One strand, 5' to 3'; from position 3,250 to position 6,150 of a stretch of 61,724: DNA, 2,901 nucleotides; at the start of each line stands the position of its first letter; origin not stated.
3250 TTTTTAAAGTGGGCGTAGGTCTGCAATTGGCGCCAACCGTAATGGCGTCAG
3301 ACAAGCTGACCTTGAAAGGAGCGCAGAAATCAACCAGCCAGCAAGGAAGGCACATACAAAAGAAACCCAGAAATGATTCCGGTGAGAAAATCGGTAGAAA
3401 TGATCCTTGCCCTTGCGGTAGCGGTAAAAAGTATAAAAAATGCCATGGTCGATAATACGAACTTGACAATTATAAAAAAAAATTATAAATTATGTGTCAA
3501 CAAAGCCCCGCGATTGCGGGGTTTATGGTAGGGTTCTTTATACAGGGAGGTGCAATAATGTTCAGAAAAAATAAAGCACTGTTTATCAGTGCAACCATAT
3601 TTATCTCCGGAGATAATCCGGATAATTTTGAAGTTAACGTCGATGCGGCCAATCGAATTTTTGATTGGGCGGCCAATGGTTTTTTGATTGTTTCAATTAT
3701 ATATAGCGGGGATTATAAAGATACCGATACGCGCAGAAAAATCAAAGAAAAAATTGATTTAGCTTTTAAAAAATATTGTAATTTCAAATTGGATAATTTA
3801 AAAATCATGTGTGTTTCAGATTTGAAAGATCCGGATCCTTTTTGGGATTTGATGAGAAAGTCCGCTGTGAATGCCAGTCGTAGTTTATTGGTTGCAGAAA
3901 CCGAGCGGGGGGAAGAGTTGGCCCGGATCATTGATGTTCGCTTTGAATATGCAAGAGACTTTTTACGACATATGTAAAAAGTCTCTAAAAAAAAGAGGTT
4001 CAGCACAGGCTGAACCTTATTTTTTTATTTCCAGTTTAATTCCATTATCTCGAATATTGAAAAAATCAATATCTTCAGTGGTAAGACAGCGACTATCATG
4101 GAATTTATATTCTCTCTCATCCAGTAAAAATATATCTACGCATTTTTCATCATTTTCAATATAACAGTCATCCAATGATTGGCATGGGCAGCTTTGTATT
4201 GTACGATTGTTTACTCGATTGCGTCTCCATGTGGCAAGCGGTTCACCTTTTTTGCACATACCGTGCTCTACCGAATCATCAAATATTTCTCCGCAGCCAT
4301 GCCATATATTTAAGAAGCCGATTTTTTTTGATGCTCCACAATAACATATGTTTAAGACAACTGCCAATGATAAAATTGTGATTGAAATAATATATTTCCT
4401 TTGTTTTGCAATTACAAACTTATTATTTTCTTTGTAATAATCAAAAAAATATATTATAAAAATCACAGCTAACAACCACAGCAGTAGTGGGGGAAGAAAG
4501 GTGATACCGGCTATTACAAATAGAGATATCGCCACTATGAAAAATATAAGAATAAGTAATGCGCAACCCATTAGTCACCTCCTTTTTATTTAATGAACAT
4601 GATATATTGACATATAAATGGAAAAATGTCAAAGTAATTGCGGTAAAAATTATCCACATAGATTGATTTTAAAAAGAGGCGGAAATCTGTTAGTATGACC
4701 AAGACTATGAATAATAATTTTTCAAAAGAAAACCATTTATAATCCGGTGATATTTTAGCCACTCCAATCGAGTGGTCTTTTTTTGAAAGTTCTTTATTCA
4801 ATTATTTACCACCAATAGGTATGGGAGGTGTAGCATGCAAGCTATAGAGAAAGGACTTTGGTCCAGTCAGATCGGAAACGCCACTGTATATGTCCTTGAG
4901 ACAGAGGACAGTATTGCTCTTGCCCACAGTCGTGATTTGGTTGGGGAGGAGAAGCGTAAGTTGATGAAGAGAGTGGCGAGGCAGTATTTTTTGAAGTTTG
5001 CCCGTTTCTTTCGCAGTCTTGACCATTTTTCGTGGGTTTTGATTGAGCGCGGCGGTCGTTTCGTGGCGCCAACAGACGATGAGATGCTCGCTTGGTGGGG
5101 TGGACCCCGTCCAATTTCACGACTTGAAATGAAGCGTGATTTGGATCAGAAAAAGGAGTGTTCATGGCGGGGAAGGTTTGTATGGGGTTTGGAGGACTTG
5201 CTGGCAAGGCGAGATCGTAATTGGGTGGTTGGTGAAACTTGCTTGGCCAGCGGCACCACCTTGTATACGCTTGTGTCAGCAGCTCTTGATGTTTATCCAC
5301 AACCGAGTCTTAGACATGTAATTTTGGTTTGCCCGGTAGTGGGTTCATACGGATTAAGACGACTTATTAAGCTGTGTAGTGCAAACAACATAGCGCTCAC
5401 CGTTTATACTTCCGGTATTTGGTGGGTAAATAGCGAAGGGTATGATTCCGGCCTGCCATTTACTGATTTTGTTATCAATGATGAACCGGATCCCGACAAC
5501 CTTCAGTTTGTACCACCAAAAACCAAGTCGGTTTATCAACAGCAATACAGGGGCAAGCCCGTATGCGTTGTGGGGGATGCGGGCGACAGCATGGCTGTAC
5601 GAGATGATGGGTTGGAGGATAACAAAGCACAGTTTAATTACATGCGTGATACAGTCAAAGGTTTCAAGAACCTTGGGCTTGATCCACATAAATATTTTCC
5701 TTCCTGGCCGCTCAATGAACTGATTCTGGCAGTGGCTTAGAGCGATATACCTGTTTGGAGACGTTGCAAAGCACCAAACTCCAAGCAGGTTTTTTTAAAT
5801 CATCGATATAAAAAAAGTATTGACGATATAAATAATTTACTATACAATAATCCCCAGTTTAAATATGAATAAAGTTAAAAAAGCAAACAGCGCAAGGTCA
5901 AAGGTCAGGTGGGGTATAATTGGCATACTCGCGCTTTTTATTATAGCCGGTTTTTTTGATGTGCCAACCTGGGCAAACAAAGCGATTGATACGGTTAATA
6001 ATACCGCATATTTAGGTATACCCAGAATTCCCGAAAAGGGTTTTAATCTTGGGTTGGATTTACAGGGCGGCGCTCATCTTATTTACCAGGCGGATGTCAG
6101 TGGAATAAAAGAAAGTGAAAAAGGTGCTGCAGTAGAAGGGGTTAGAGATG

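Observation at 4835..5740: G+C-rich single-gene island encoding a divergent UPRT-family phosphoribosyltransferase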

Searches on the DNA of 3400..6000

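Call 17: search_rna_families(source=window, start=3400, end=6000, threshold=evalue, max_evalue=1)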
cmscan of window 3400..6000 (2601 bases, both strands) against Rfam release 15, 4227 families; matches with E-value up to 1: 1.
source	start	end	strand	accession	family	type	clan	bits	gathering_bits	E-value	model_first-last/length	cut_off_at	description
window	3422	3525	+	RF00195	RsmY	Gene; sRNA;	CL00106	21.3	57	0.022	1-121/121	no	RsmY RNA family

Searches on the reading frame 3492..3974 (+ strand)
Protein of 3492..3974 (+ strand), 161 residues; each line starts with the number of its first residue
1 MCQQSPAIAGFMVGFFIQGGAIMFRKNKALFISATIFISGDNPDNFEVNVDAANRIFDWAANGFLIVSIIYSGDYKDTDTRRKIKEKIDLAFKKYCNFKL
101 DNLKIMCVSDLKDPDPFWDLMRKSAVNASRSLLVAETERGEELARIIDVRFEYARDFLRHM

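Call 9: search_protein_families(library=padloc, proteins=[window:3492-3974:+], max_evalue=1)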
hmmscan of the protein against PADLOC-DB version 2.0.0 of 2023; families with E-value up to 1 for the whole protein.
window:3492-3974:+ (161 aa): 0 families

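Call 10: search_protein_families(library=phrogs, proteins=[window:3492-3974:+], max_evalue=1)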
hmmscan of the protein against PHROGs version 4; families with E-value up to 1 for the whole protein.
window:3492-3974:+ (161 aa): 2 families
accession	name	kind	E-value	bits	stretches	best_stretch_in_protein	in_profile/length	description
phrog_8291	-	unknown function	0.14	12.2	1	26-74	145-193/349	-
phrog_9413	-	tail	0.22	11.7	1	6-53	24-71/238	tail protein and host specificity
